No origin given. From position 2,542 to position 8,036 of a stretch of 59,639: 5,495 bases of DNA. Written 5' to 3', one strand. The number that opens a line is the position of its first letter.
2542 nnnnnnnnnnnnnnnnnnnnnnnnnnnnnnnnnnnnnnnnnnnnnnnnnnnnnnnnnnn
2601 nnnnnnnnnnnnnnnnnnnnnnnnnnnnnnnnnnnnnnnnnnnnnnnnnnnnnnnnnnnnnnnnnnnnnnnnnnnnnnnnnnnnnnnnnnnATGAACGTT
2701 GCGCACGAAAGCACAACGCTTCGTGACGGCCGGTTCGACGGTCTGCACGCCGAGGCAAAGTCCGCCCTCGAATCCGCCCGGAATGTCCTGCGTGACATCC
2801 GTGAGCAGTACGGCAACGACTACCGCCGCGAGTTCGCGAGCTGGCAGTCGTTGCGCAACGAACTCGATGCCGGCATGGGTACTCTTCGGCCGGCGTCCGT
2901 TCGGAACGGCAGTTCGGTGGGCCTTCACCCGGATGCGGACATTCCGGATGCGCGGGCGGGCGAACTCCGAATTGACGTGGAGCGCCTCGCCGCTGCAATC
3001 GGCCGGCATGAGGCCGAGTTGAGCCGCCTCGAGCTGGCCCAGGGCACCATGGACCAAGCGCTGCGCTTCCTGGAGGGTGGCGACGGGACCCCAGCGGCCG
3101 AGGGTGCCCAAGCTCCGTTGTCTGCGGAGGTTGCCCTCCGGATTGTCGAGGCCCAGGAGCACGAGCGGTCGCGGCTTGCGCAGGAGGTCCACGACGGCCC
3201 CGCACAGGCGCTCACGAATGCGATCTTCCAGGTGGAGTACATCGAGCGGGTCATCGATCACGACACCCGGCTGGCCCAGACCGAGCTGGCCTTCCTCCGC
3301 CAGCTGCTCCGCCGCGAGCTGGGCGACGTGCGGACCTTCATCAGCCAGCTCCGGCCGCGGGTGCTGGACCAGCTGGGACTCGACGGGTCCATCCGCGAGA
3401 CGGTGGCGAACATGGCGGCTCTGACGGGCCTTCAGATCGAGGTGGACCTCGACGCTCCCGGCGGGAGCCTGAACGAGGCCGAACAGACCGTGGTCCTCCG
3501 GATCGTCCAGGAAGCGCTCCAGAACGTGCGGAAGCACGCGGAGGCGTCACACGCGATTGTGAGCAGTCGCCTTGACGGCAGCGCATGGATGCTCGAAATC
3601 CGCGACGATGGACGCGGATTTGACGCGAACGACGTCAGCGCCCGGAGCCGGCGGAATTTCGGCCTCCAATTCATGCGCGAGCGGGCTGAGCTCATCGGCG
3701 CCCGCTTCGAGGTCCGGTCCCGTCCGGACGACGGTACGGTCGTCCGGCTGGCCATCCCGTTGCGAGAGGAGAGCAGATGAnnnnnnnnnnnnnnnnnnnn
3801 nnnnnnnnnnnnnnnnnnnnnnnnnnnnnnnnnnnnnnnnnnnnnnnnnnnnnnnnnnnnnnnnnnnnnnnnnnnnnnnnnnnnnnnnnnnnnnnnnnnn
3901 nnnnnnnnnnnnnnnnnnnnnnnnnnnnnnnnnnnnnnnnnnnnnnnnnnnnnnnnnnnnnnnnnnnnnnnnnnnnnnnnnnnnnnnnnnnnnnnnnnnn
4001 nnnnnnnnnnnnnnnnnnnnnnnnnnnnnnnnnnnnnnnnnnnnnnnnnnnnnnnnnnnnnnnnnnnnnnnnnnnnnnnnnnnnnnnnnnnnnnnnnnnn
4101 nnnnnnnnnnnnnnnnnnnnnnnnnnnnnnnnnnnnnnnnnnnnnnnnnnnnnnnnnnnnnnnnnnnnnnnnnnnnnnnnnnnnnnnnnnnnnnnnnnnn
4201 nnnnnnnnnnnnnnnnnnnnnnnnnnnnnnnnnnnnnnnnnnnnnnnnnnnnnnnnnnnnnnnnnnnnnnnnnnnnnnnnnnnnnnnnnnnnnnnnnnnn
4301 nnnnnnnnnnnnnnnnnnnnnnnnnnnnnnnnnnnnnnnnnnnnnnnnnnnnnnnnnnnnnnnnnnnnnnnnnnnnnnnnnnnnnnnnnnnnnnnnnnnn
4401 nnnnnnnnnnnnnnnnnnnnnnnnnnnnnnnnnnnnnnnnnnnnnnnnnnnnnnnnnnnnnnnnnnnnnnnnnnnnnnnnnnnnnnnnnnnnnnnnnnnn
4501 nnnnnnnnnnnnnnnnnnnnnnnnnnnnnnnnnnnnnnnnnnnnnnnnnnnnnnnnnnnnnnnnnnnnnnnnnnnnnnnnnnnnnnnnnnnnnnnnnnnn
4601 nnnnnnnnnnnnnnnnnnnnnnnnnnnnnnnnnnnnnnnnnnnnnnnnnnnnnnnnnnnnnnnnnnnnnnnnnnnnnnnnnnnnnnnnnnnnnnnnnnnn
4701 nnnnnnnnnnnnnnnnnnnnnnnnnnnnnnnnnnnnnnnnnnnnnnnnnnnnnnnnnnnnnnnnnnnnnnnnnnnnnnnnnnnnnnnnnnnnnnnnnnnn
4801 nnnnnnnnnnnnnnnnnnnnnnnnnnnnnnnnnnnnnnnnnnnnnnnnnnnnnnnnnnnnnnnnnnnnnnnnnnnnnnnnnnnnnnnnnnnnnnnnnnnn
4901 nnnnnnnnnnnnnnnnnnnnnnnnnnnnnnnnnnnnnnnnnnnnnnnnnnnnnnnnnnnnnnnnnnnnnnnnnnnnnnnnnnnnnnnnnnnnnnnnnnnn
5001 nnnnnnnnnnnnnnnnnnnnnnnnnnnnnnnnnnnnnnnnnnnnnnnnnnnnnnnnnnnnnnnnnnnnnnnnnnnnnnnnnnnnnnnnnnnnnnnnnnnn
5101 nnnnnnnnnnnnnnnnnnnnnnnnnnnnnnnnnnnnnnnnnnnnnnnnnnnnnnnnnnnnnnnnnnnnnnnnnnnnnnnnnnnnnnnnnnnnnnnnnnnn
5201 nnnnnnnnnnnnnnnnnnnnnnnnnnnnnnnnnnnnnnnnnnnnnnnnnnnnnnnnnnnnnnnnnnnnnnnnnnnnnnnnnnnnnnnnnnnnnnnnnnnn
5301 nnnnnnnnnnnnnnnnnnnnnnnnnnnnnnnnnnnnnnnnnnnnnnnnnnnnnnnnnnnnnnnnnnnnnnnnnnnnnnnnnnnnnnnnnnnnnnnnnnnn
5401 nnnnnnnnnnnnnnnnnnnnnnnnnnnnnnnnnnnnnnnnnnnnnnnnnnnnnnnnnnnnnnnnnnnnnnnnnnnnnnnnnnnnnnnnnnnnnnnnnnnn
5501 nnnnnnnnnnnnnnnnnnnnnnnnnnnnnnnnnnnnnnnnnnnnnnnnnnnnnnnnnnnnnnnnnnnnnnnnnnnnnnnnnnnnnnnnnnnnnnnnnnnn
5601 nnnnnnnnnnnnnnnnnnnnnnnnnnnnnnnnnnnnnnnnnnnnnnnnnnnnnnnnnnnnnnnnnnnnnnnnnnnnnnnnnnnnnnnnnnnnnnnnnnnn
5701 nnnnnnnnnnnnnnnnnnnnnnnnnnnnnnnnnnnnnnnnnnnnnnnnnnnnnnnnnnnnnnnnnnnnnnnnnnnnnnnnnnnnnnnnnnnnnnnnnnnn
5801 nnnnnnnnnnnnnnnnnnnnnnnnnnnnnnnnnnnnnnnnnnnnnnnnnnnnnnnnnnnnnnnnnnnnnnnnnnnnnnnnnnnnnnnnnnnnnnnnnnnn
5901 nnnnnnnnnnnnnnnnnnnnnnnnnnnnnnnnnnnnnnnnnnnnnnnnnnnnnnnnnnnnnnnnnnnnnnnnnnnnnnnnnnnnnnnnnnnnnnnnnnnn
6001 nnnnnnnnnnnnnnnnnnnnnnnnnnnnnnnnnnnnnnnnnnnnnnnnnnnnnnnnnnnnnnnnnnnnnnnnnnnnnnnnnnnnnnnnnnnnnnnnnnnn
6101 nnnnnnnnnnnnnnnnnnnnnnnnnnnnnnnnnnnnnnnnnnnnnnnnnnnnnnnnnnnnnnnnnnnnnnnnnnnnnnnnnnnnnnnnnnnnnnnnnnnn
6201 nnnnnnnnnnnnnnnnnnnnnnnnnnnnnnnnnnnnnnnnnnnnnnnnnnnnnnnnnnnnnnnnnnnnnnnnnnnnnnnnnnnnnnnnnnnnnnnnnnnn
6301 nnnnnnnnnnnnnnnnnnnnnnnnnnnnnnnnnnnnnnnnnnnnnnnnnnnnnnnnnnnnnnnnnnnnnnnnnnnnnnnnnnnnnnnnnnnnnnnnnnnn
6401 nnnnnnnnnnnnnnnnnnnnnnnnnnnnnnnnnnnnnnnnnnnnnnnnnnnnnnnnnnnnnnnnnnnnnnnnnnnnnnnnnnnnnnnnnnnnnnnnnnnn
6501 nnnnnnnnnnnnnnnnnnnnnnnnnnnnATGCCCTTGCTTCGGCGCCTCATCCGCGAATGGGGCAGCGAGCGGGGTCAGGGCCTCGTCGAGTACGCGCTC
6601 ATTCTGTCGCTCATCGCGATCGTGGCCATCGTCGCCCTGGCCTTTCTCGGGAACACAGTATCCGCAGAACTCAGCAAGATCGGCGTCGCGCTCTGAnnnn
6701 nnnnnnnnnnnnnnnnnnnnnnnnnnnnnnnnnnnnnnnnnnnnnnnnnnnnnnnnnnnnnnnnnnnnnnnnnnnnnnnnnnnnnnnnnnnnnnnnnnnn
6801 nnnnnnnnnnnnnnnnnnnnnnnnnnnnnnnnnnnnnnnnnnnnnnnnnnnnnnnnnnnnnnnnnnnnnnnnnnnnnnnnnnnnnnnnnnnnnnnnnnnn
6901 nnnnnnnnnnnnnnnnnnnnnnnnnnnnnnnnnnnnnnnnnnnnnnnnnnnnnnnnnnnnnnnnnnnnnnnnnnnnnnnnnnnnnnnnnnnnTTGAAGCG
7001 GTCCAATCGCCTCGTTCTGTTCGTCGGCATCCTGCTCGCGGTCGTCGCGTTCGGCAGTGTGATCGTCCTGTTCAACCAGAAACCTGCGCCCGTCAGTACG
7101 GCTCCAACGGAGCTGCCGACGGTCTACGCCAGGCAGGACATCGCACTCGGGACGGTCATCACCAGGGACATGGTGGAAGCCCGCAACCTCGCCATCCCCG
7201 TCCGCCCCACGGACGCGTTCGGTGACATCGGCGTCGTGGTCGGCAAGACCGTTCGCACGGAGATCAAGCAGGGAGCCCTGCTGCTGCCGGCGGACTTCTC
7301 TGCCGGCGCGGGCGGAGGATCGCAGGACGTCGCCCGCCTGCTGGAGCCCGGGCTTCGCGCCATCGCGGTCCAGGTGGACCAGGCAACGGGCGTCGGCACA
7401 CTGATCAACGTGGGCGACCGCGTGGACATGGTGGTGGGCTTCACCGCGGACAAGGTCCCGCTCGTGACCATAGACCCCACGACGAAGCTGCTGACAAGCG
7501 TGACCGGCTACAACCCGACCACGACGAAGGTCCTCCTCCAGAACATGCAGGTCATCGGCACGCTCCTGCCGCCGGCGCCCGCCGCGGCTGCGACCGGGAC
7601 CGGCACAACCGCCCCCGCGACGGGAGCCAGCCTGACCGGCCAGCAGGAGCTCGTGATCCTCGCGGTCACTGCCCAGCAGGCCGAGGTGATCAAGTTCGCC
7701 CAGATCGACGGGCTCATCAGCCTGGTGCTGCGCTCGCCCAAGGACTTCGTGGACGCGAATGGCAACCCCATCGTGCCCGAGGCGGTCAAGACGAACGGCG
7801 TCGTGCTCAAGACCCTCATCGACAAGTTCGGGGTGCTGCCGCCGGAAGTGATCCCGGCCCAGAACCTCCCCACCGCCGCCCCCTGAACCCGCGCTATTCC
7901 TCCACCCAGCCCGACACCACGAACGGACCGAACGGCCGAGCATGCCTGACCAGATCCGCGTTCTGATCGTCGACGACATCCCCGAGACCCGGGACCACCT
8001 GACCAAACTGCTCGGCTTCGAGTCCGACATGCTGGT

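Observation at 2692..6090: Kinase / response regulator / pseudokinase triad translationally coupled to the first Flp pilin gene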

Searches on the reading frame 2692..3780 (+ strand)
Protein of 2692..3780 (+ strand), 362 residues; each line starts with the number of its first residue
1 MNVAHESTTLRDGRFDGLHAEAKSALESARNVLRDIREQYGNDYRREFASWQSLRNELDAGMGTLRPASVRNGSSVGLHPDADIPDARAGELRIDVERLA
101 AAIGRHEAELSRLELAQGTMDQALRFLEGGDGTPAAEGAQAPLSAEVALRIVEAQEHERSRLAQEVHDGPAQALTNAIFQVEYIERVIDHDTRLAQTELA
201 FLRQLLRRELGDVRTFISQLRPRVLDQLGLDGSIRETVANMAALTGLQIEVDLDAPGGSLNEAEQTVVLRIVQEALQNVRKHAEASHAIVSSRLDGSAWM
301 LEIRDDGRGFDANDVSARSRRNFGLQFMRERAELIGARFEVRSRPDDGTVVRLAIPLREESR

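Call 3: search_protein_families(library=pfam, proteins=[window:2692-3780:+], max_evalue=0.01)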
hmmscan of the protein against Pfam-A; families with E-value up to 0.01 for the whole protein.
window:2692-3780:+ (362 aa): 2 families
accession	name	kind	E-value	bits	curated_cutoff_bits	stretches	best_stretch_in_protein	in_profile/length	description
PF07730.19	HisKA_3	-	6.4e-15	55.9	24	1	158-225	1-68/68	Histidine kinase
PF02518.31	HATPase_c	-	2.2e-12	47.8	26.4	1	268-358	6-110/111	Histidine kinase-, DNA gyrase B-, and HSP90-like ATPase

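Call 41: search_protein_families(library=ncbifam, proteins=[window:2692-3780:+], max_evalue=0.001)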
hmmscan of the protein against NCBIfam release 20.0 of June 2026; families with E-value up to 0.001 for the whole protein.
window:2692-3780:+ (362 aa): 9 families
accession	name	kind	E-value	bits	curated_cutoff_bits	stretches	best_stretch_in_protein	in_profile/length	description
NF052443.1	SensHisKinMctS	equivalog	1e-37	129.6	700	1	146-357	238-448/457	two-component system sensor histidine kinase MctS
NF008649.0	PRK11644.1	equivalog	7.6e-30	104.1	408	1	146-358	291-497/499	signal transduction histidine-protein kinase/phosphatase UhpB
NF008184.0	PRK10935.1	equivalog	1.9e-26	92.9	553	1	158-360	363-562/565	nitrate/nitrite two-component system sensor histidine kinase NarQ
NF007896.0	PRK10600.1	equivalog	7.7e-20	71.1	578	1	157-354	389-582/598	nitrate/nitrite two-component system sensor histidine kinase NarX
NF052531.1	Strep_LiaS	equivalog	1.4e-16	60.7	450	1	156-357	130-327/328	envelope stress sensor histidine kinase LiaS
NF047786.1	his_kin_MadS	equivalog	2.4e-16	59.9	500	1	154-356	226-434/434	MadS family sensor histidine kinase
NF047322.1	HK_morpho_MacS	equivalog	2.4e-15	56.6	300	1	148-356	173-367/367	MacS family sensor histidine kinase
NF008543.0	PRK11466.1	equivalog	6.2e-05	21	982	1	268-359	562-664/914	TMAO reductase system sensor histidine kinase/response regulator TorS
NF040691.1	MtrAB_MtrB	equivalog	0.00075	18.6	450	0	231-360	352-495/507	MtrAB system histidine kinase MtrB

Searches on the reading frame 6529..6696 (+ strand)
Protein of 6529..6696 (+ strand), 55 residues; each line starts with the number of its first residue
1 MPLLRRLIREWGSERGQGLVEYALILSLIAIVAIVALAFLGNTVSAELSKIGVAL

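Call 3: search_protein_families(library=pfam, proteins=[window:6529-6696:+], max_evalue=0.01)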
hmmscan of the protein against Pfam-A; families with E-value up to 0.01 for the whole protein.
window:6529-6696:+ (55 aa): 2 families
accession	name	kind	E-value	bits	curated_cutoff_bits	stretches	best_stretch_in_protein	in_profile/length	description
PF04964.19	Flp_Fap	-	3.5e-05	23.9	32.2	1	13-54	4-45/46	Flp/Fap pilin component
PF04021.17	Class_IIIsignal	-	0.0061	16.9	23.7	1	15-38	2-25/27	Class III signal peptide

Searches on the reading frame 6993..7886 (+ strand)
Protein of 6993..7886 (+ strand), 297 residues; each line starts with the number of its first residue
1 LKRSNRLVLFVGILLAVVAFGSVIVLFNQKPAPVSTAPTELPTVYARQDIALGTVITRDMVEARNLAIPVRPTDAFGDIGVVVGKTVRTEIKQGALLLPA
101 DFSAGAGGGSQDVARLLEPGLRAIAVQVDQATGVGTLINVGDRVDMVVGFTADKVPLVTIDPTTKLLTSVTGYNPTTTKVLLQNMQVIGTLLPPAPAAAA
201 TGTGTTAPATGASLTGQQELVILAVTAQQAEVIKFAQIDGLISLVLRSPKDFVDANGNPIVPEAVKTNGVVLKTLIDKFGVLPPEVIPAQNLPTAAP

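Call 3: search_protein_families(library=pfam, proteins=[window:6993-7886:+], max_evalue=0.01)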
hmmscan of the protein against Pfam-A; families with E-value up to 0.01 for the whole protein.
window:6993-7886:+ (297 aa): 2 families
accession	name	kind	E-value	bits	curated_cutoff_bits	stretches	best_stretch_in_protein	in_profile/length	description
PF16976.10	RcpC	-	3e-15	56.6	28.8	1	113-247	3-114/114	Flp pilus assembly protein RcpC/CpaB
PF08666.17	SAF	-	6.6e-08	33.4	21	1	44-102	4-62/63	SAF domain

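Call 41: search_protein_families(library=ncbifam, proteins=[window:6993-7886:+], max_evalue=0.001)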
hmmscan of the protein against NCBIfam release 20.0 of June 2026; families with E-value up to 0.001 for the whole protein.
window:6993-7886:+ (297 aa): 2 families
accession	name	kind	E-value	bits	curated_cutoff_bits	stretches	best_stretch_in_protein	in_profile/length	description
TIGR03177.1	pilus_cpaB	equivalog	3.5e-31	108.4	71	1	7-253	2-219/262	Flp pilus assembly protein CpaB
TIGR03170.1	flgA_cterm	equivalog_domain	5.2e-06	26.5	54.65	1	39-102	11-74/137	flagellar basal body P-ring formation chaperone FlgA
